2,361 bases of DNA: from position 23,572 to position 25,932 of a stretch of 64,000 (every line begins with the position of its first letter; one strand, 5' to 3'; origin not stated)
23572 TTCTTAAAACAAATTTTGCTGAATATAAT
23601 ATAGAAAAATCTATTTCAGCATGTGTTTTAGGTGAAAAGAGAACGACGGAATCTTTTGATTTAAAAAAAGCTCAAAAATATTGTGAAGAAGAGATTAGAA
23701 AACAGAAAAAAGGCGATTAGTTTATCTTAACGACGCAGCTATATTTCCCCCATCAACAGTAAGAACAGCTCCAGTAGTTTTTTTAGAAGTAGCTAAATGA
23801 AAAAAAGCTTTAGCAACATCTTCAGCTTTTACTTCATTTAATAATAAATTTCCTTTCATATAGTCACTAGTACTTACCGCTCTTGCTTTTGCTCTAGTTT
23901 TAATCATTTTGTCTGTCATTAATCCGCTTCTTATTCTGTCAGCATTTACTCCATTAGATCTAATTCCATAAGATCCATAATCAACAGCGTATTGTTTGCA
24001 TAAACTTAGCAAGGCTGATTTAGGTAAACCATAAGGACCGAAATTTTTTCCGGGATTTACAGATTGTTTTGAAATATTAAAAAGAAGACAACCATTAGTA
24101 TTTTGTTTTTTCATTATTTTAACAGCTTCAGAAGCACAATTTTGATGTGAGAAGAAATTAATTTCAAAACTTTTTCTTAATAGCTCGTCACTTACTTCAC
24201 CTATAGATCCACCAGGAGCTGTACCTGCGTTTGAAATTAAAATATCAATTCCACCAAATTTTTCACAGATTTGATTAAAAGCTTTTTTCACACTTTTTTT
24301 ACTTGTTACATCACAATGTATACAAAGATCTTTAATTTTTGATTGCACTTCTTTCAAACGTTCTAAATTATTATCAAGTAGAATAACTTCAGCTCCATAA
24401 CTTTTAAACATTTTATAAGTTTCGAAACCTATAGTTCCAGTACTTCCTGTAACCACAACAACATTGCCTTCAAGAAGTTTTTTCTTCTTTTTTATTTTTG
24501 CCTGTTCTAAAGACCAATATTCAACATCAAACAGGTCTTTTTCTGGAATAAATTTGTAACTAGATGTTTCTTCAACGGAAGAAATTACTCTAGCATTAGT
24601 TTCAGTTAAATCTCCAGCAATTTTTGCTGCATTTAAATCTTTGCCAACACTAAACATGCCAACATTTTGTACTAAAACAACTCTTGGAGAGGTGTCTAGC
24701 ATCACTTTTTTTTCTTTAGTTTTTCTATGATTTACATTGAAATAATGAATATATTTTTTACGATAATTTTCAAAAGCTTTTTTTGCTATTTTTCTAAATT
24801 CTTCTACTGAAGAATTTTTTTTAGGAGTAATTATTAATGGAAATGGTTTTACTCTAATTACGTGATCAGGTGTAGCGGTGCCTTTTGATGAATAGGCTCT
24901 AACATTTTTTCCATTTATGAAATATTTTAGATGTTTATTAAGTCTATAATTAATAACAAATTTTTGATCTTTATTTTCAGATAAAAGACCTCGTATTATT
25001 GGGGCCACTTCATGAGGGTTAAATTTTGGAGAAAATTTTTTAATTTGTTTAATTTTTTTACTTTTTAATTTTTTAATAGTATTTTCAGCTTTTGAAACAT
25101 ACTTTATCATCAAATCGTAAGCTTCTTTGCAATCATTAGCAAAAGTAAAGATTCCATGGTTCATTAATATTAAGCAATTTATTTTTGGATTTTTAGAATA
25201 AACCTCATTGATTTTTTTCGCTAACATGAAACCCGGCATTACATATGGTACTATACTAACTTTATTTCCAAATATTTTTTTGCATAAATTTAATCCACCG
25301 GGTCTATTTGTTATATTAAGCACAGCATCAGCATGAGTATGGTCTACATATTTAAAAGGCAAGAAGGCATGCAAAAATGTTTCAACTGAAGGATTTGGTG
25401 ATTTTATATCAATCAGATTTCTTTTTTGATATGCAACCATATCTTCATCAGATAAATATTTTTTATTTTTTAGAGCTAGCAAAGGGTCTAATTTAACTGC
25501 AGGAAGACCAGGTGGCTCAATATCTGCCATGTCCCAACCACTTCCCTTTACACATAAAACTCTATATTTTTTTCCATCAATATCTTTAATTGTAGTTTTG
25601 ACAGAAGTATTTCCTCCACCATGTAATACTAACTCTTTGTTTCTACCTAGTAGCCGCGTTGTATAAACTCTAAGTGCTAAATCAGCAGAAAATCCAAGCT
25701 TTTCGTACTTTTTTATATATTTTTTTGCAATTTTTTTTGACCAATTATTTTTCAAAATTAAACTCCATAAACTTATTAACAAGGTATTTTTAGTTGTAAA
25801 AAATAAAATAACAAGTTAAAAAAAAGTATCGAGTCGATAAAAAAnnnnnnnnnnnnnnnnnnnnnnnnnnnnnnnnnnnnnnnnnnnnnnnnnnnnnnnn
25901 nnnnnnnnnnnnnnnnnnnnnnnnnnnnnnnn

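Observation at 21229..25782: mtnP-mtnA next to a fused class II aldolase/SDR: candidate DHAP-shunt-type salvage of methylthioadenosine and 5'-deoxyadenosine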

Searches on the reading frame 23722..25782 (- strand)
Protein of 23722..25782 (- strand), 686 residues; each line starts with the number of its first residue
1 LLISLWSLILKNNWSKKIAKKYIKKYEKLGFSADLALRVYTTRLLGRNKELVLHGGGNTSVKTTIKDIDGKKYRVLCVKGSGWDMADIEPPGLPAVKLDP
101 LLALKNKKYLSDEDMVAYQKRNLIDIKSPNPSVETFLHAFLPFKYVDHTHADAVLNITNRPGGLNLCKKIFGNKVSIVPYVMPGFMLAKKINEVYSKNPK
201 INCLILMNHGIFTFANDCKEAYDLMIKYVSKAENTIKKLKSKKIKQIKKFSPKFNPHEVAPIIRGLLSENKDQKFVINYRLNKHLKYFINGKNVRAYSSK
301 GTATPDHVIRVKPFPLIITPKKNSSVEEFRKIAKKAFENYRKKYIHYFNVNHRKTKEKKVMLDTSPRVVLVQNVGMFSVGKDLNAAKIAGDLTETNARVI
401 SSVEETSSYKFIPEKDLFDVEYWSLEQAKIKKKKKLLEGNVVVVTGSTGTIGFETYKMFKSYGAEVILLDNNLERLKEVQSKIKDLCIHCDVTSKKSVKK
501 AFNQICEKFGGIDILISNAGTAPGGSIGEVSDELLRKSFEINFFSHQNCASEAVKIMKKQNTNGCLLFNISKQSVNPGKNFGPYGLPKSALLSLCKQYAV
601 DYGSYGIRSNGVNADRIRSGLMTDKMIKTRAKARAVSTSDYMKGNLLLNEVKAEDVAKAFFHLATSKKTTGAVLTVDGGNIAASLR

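Call 3: search_protein_families(library=pfam, proteins=[window:23722-25782:-])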
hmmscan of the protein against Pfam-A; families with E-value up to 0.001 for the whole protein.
window:23722-25782:- (686 aa): 7 families
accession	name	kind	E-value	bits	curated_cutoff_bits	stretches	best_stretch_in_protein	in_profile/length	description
PF13561.12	adh_short_C2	-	4.2e-38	131.7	27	1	450-679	7-234/236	Enoyl-(Acyl carrier protein) reductase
PF00106.31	adh_short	-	3.7e-35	121.6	26.6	1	440-622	1-187/195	short chain dehydrogenase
PF00596.27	Aldolase_II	-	2.2e-23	83.5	22.2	1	39-230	4-177/183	Class II Aldolase and Adducin N-terminal domain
PF01370.27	Epimerase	-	3e-05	24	20.9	0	442-504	1-62/240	NAD dependent epimerase/dehydratase family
PF08659.16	KR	-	7.4e-05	23.2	22.6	1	442-539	3-109/180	KR domain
PF01262.27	AlaDh_PNT_C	-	0.00035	20.5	23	1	442-504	31-92/214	Alanine dehydrogenase/PNT, C-terminal domain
PF13460.12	NAD_binding_10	-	0.00072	19.9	27.2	0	446-663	1-180/184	NAD(P)H-binding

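Call 4: search_protein_families(library=ncbifam, proteins=[window:23722-25782:-])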
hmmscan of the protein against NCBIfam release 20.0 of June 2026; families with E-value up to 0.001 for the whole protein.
window:23722-25782:- (686 aa): 222 families (the best 25 are shown)
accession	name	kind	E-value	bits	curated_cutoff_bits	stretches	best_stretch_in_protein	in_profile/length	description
NF006192.0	PRK08324.1-6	equivalog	5.8e-268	890.9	639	1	11-686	2-685/685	bifunctional aldolase/short-chain dehydrogenase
NF006195.0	PRK08324.2-3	equivalog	2.8e-241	802.4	931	1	11-686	2-678/678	bifunctional aldolase/short-chain dehydrogenase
NF006193.0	PRK08324.2-1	subfamily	3.8e-219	729.4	1213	1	11-686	2-705/705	bifunctional aldolase/short-chain dehydrogenase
NF006196.0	PRK08324.2-4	equivalog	1.3e-163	545.9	831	1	28-680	10-653/657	bifunctional aldolase/short-chain dehydrogenase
NF006194.0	PRK08324.2-2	equivalog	1.3e-160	536.4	686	1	11-684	2-701/703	bifunctional aldolase/short-chain dehydrogenase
NF006190.0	PRK08324.1-4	equivalog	3.7e-145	484.8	1014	1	32-684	15-687/689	bifunctional aldolase/short-chain dehydrogenase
TIGR02632.1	RhaD_aldol-ADH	equivalog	4.5e-137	458.3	567.75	1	39-686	5-676/676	bifunctional rhamnulose-1-phosphate aldolase/short-chain dehydrogenase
NF006189.0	PRK08324.1-3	equivalog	3.5e-128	428.9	634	1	37-686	27-701/701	bifunctional rhamnulose-1-phosphate aldolase/short-chain dehydrogenase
NF006191.0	PRK08324.1-5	equivalog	8.6e-114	381.4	1240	1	34-685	27-705/706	bifunctional aldolase/short-chain dehydrogenase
NF006197.0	PRK08324.2-5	equivalog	6.5e-98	328.6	627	1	31-474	13-456/583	bifunctional aldolase/short-chain dehydrogenase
NF006188.0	PRK08324.1-1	equivalog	1.8e-93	314.1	1152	1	42-686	14-679/679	bifunctional aldolase/short-chain dehydrogenase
NF005559.1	PRK07231.1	subfamily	4.1e-37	128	215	1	437-681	2-248/249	glucose 1-dehydrogenase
NF052558.1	MBtsdlDhBudC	equivalog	2.2e-33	115.9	270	1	438-683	2-244/250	meso-2,3-butanediol dehydrogenase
NF004791.0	PRK06138.1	equivalog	1.2e-31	109.9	312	1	437-682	3-251/252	SDR family oxidoreductase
NF009093.0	PRK12429.1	subfamily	7.9e-29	100.7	258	1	437-682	3-258/259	3-hydroxybutyrate dehydrogenase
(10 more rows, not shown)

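Call 6: find_homologous_proteins(query=window:23722-25782:-)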
Query window:23722-25782:- (686 aa): 8000 proteins with E <= 0.001 among 8000 candidates; the best 120 are listed.
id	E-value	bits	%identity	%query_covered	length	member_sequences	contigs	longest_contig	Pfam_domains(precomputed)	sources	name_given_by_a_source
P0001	0.0e+0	1514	100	99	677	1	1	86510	PF00596.28,PF13561.13,PF00106.32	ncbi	-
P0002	0.0e+0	1488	97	99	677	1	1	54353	PF00596.28,PF13561.13,PF00106.32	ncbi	-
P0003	0.0e+0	1473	96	99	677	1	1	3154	PF00596.28,PF13561.13,PF00106.32,PF01370.28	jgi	-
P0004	0.0e+0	1472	96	99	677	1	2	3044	PF00596.28,PF13561.13,PF00106.32,PF01370.28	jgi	-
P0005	0.0e+0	1472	96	99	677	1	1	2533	PF00596.28,PF13561.13,PF00106.32,PF01370.28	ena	-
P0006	0.0e+0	1470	96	99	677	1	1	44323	PF00596.28,PF13561.13,PF00106.32,PF01370.28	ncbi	-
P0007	0.0e+0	1469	96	99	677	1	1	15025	PF00596.28,PF13561.13,PF00106.32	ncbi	-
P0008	0.0e+0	1468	96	99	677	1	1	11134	PF00596.28,PF13561.13,PF00106.32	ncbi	-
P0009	0.0e+0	1467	96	99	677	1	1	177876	PF00596.28,PF13561.13,PF00106.32,PF01370.28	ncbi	-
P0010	0.0e+0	1465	96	99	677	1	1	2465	PF00596.28,PF13561.13,PF00106.32,PF01370.28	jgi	-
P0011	0.0e+0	1464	96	99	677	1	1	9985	PF00596.28,PF13561.13,PF00106.32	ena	-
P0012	0.0e+0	1462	96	99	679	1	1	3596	PF00596.28,PF13561.13,PF00106.32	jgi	-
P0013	0.0e+0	1460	95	99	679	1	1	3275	PF00596.28,PF13561.13,PF00106.32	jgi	-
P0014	0.0e+0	1459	95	99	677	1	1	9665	PF00596.28,PF13561.13,PF00106.32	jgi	-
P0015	0.0e+0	1457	95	99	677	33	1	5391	PF00596.28,PF13561.13,PF00106.32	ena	-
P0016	0.0e+0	1457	95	99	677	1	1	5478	PF00596.28,PF13561.13,PF00106.32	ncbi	-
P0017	0.0e+0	1457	95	99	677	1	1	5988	PF00596.28,PF13561.13,PF00106.32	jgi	-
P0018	0.0e+0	1453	94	99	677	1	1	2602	PF00596.28,PF13561.13,PF00106.32,PF01370.28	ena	-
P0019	0.0e+0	1451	95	99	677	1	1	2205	PF00596.28,PF13561.13,PF00106.32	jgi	-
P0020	0.0e+0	1447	95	99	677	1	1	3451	PF00596.28,PF13561.13,PF00106.32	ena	-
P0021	0.0e+0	1446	94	99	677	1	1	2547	PF00596.28,PF13561.13,PF00106.32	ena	-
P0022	0.0e+0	1446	94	99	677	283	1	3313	PF00596.28,PF13561.13,PF00106.32,PF01370.28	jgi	-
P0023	0.0e+0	1444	94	99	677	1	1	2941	PF00596.28,PF13561.13,PF00106.32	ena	-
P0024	0.0e+0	1443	94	99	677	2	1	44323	PF00596.28,PF13561.13,PF00106.32,PF01370.28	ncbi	-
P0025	0.0e+0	1434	93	99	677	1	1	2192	PF00596.28,PF13561.13,PF00106.32,PF01370.28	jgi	-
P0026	0.0e+0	1433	93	99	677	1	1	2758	PF08659.17,PF00596.28,PF13561.13,PF00106.32,PF01370.28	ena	-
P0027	0.0e+0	1432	93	99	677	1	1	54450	PF00596.28,PF13561.13,PF00106.32,PF01370.28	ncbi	-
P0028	0.0e+0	1430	92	99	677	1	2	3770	PF00596.28,PF13561.13,PF00106.32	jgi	-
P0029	0.0e+0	1421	93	99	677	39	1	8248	PF00596.28,PF13561.13,PF00106.32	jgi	-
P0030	0.0e+0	1417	92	99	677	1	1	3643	PF00596.28,PF13561.13,PF13460.13,PF00106.32,PF01370.28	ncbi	-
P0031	0.0e+0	1417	92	99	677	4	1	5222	PF00596.28,PF13561.13,PF00106.32,PF01370.28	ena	-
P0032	0.0e+0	1413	92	99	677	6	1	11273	PF00596.28,PF13561.13,PF00106.32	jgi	-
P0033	0.0e+0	1413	92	99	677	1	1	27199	PF00596.28,PF13561.13,PF00106.32,PF01370.28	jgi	-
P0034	0.0e+0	1412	91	99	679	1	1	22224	PF00596.28,PF13561.13,PF00106.32,PF01370.28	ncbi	-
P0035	0.0e+0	1412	91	99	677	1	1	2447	PF00596.28,PF13561.13,PF00106.32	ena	-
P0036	0.0e+0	1410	91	99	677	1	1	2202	PF00596.28,PF13561.13,PF00106.32,PF01370.28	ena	-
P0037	0.0e+0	1408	91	99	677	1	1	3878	PF00596.28,PF13561.13,PF00106.32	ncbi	-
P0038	0.0e+0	1408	91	99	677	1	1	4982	PF00596.28,PF13561.13,PF00106.32,PF01370.28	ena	-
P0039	0.0e+0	1406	91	99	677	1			PF00596.28,PF13561.13,PF00106.32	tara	tara:strand:- start:519 stop:2552 length:2034 start_codon:yes stop_codon:yes gene_type:complete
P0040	0.0e+0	1406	91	99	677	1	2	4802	PF00596.28,PF13561.13,PF00106.32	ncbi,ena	-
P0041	0.0e+0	1405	91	99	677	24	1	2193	PF00596.28,PF13561.13,PF00106.32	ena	-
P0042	0.0e+0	1404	91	99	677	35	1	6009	PF00596.28,PF13561.13,PF13460.13,PF00106.32,PF01370.28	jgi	-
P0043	0.0e+0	1402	91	99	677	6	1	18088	PF00596.28,PF13561.13,PF00106.32,PF01370.28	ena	-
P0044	0.0e+0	1401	91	99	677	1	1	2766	PF00596.28,PF13561.13,PF00106.32,PF01370.28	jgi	-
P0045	0.0e+0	1401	90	99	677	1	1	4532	PF00596.28,PF13561.13,PF00106.32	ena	-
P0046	0.0e+0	1400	90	99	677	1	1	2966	PF00596.28,PF13561.13,PF00106.32,PF01370.28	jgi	-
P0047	0.0e+0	1398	91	99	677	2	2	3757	PF08659.17,PF00596.28,PF13561.13,PF00106.32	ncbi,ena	-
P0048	0.0e+0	1397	90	99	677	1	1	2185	PF08659.17,PF00596.28,PF13561.13,PF00106.32,PF01370.28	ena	-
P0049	0.0e+0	1397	90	99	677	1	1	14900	PF00596.28,PF13561.13,PF00106.32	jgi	-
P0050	0.0e+0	1397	92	99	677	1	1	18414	PF00596.28,PF13561.13,PF00106.32,PF01370.28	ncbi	-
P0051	0.0e+0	1396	90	99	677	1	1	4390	PF00596.28,PF13561.13,PF00106.32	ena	-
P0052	0.0e+0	1396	90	99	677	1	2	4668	PF00596.28,PF13561.13,PF00106.32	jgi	-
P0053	0.0e+0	1396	90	99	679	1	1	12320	PF00596.28,PF13561.13,PF00106.32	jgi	-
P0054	0.0e+0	1395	91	99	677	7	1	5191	PF00596.28,PF13561.13,PF00106.32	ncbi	-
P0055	0.0e+0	1392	90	99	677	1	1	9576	PF00596.28,PF13561.13,PF00106.32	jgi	-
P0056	0.0e+0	1392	90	99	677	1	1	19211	PF00596.28,PF13561.13,PF00106.32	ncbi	-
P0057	0.0e+0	1392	90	99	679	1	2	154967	PF00596.28,PF13561.13,PF00106.32,PF01370.28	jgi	-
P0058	0.0e+0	1392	91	99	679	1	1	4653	PF00596.28,PF13561.13,PF00106.32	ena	-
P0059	0.0e+0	1391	90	99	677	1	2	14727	PF00596.28,PF13561.13,PF00106.32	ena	-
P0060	0.0e+0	1391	90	99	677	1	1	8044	PF00596.28,PF13561.13,PF13460.13,PF00106.32,PF01370.28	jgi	-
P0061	0.0e+0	1390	90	99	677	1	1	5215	PF00596.28,PF13561.13,PF00106.32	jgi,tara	tara:strand:+ start:565 stop:2598 length:2034 start_codon:yes stop_codon:yes gene_type:complete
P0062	0.0e+0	1389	90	99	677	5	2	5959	PF00596.28,PF13561.13,PF00106.32,PF01370.28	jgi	-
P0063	0.0e+0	1389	90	99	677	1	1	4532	PF00596.28,PF13561.13,PF00106.32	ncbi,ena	-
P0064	0.0e+0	1388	90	99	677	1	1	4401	PF08659.17,PF00596.28,PF13561.13,PF00106.32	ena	-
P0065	0.0e+0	1388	91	99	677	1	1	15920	PF00596.28,PF13561.13,PF00106.32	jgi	-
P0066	0.0e+0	1388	90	99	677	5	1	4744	PF00596.28,PF13561.13,PF00106.32,PF01370.28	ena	-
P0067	0.0e+0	1388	90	99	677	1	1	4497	PF00596.28,PF13561.13,PF00106.32,PF01370.28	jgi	-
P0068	0.0e+0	1388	90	99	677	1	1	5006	PF00596.28,PF13561.13,PF00106.32,PF01370.28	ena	-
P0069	0.0e+0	1388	90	99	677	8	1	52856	PF00596.28,PF13561.13,PF00106.32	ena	-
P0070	0.0e+0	1387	89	99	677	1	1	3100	PF00596.28,PF13561.13,PF00106.32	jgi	-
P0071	0.0e+0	1386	90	99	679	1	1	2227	PF00596.28,PF13561.13,PF00106.32,PF01370.28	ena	-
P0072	0.0e+0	1385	90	99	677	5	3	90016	PF00596.28,PF13561.13,PF00106.32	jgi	-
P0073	0.0e+0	1384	89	99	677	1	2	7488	PF00596.28,PF13561.13,PF00106.32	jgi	-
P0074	0.0e+0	1384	89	99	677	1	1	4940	PF00596.28,PF13561.13,PF00106.32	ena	-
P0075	0.0e+0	1384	90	99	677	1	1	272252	PF00596.28,PF13561.13,PF00106.32,PF01370.28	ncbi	-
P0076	0.0e+0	1384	90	99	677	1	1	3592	PF00596.28,PF13561.13,PF00106.32,PF01370.28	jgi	-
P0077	0.0e+0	1383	89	99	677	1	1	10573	PF00596.28,PF13561.13,PF00106.32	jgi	-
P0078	0.0e+0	1383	90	99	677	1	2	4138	PF00596.28,PF13561.13,PF00106.32,PF01370.28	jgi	jgi:rhamnose utilization protein RhaD (predicted bifunctional aldolase and dehydrogenase)/NAD(P)-dep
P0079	0.0e+0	1383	90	99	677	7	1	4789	PF00596.28,PF13561.13,PF00106.32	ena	-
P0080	0.0e+0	1382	89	99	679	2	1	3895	PF00596.28,PF13561.13,PF00106.32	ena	-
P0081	0.0e+0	1382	90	99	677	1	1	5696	PF00596.28,PF13561.13,PF00106.32,PF01370.28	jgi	-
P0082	0.0e+0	1382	90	99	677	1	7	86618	PF00596.28,PF13561.13,PF00106.32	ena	-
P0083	0.0e+0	1382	89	99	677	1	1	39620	PF00596.28,PF13561.13,PF00106.32,PF01370.28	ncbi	-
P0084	0.0e+0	1382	90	99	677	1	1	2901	PF00596.28,PF13561.13,PF00106.32,PF01370.28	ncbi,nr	ncbi:MAG TPA: bifunctional aldolase/short-chain dehydrogenase [Candidatus Pelagibacter sp.]|nr:bifun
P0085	0.0e+0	1381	89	99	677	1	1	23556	PF00596.28,PF13561.13,PF00106.32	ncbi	-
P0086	0.0e+0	1381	90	99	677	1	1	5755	PF00596.28,PF13561.13,PF00106.32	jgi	-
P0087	0.0e+0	1381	90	99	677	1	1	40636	PF00596.28,PF13561.13,PF00106.32,PF01370.28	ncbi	-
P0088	0.0e+0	1381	90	99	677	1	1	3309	PF08659.17,PF00596.28,PF13561.13,PF00106.32,PF01370.28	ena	-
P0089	0.0e+0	1380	89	99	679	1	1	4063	PF00596.28,PF13561.13,PF00106.32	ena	-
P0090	0.0e+0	1380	89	99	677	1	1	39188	PF00596.28,PF13561.13,PF00106.32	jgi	-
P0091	0.0e+0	1380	90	99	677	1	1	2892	PF00596.28,PF13561.13,PF00106.32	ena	-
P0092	0.0e+0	1380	90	99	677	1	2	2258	PF00596.28,PF13561.13,PF00106.32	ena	-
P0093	0.0e+0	1380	89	99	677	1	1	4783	PF00596.28,PF13561.13,PF00106.32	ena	-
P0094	0.0e+0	1379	89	99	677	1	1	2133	PF00596.28,PF13561.13,PF00106.32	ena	-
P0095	0.0e+0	1379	89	99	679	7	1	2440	PF08659.17,PF00596.28,PF13561.13,PF00106.32,PF01370.28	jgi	-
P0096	0.0e+0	1379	89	99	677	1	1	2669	PF00596.28,PF13561.13,PF00106.32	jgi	jgi:rhamnose utilization protein RhaD (predicted bifunctional aldolase and dehydrogenase)/NAD(P)-dep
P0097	0.0e+0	1379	90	99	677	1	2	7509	PF08659.17,PF00596.28,PF13561.13,PF00106.32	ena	-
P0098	0.0e+0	1379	89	99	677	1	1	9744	PF00596.28,PF13561.13,PF00106.32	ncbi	-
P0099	0.0e+0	1377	89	99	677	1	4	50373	PF00596.28,PF13561.13,PF00106.32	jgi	-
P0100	0.0e+0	1377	88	99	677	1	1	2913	PF00596.28,PF13561.13,PF00106.32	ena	-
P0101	0.0e+0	1376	90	99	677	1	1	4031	PF00596.28,PF13561.13,PF00106.32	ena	-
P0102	0.0e+0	1375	89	99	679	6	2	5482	PF00596.28,PF13561.13,PF00106.32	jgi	-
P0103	0.0e+0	1375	89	99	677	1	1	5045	PF00596.28,PF13561.13,PF00106.32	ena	-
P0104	0.0e+0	1374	89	99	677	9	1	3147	PF00596.28,PF13561.13,PF00106.32,PF01370.28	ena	-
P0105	0.0e+0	1374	90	99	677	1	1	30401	PF00596.28,PF13561.13,PF00106.32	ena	-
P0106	0.0e+0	1374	89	99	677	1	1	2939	PF00596.28,PF13561.13,PF00106.32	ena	-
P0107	0.0e+0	1372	90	96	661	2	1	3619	PF08659.17,PF00596.28,PF13561.13,PF00106.32,PF01370.28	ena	-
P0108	0.0e+0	1372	89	99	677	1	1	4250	PF00596.28,PF13561.13,PF00106.32,PF01370.28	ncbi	-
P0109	0.0e+0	1372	89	99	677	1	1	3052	PF00596.28,PF13561.13,PF00106.32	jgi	-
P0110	0.0e+0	1371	89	99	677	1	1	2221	PF08659.17,PF00596.28,PF13561.13,PF00106.32,PF01370.28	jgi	-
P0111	0.0e+0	1371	89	99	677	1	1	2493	PF00596.28,PF13561.13,PF00106.32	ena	-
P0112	0.0e+0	1370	89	99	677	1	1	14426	PF00596.28,PF13561.13,PF00106.32,PF01370.28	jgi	-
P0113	0.0e+0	1370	89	99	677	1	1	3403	PF00596.28,PF13561.13,PF00106.32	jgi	-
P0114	0.0e+0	1370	89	99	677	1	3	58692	PF00596.28,PF13561.13,PF00106.32,PF01370.28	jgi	-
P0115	0.0e+0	1370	89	99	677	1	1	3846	PF00596.28,PF13561.13,PF00106.32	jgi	-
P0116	0.0e+0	1369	89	99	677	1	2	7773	PF00596.28,PF13561.13,PF00106.32,PF01370.28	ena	-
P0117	0.0e+0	1369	89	99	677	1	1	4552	PF00596.28,PF13561.13,PF00106.32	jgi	-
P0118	0.0e+0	1369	89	99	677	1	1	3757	PF00596.28,PF13561.13,PF00106.32,PF01370.28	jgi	-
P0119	0.0e+0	1369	89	99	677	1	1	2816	PF00596.28,PF13561.13,PF00106.32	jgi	-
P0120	0.0e+0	1369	89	99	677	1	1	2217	PF08659.17,PF00596.28,PF13561.13,PF00106.32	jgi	-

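Call 18: find_encoding_contigs(protein=P0001, flank=10000, max_places=3)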
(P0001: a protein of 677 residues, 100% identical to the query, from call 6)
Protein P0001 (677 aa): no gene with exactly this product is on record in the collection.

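Call 22: search_solved_structures(query=window:23722-25782:-, max_evalue=0.01, show_alignments=0)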
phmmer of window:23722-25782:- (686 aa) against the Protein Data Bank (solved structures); distinct sequences matched with E-value up to 0.01: 589 (the best 60 are shown).
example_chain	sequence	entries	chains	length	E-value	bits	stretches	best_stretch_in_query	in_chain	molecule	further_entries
3m4r_A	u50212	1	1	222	8.7e-53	183.1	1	26-238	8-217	Uncharacterized protein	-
6zyz_A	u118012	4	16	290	1.6e-25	93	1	435-680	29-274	Borneol dehydrogenase from salvia rosmarinus | Borneol Dehydrogenase (salvia rosmarinus) apo structure | BORNEOL DEHYDROGENASE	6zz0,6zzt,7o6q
8r0d_A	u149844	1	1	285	2.4e-24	89.2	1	434-679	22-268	Borneoldehydrogenase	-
2bgk_A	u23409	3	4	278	9.2e-23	83.9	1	436-680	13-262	RHIZOME SECOISOLARICIRESINOL DEHYDROGENASE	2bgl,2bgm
8r0c_A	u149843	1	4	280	1.1e-22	83.7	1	434-680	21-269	Borneoldehydrogenase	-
4dqx_A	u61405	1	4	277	2.2e-21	79.4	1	438-680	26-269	Probable oxidoreductase protein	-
6f9q_A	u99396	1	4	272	7.1e-20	74.4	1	433-681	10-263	7S-cis-cis-nepetalactol cyclase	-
6xex_A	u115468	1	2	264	1.5e-18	70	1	438-679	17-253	2,3-butanediol dehydrogenase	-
7o6p_A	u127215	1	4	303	1.6e-18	69.9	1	437-680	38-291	borneol dehydrogenase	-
7quj_A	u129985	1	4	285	3e-18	69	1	434-681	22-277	NsNEPS2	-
6xew_A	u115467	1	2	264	4.7e-18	68.4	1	438-680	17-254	2,3-butanediol dehydrogenase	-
6vsp_A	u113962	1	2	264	4.8e-18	68.4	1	438-679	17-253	2,3-butanediol dehydrogenase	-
4nbu_A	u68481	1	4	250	8e-18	67.6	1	437-680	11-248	3-oxoacyl-(Acyl-carrier-protein) reductase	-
1vl8_A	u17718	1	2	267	1.4e-17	66.9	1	437-680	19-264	Gluconate 5-dehydrogenase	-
4fn4_A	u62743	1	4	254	1.9e-17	66.4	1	437-679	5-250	Short chain dehydrogenase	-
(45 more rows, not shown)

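Call 24: search_protein_representatives(protein=window:23722-25782:-)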
Query: 686 residues. Proteins with E-value up to 0.001 (for the whole library): 51878; up to 1e-10: 6408; up to 1e-30: 813. The best 150 are listed.
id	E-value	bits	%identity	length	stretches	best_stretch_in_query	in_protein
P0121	0.0e+00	1023.3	67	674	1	10-686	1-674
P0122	1.0e-204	698.4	49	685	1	12-686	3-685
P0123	3.7e-199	680.0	49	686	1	10-686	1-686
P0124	4.3e-188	643.4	48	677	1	10-686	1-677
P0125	1.2e-177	609.0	46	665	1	10-686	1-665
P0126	3.2e-175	600.9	44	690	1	11-683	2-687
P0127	6.9e-175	599.8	43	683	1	10-683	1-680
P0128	1.1e-173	595.9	45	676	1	10-686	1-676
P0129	3.9e-171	587.4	46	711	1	11-686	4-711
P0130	6.8e-170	583.3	44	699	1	11-686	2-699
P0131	2.1e-165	568.5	44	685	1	13-685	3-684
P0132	1.3e-163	562.6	43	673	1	11-686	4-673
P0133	2.7e-162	558.2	42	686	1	11-686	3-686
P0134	1.3e-161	556.0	44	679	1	10-686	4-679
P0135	8.1e-157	540.1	43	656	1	51-686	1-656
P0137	2.0e-152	525.6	41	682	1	10-686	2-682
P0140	9.0e-144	497.0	39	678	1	11-683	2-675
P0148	1.4e-125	436.9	37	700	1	10-680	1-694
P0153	2.7e-122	426.1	35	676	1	11-683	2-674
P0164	6.0e-115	401.8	35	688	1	12-679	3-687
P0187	7.2e-101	355.3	32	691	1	16-683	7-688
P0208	1.4e-89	318.0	33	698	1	34-679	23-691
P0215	1.1e-87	311.7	32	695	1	11-680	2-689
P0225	1.5e-84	301.3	31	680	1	17-683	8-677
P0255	2.6e-79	284.1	31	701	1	34-682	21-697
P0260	5.7e-78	279.6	30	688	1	32-680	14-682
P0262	1.9e-77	277.9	30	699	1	10-684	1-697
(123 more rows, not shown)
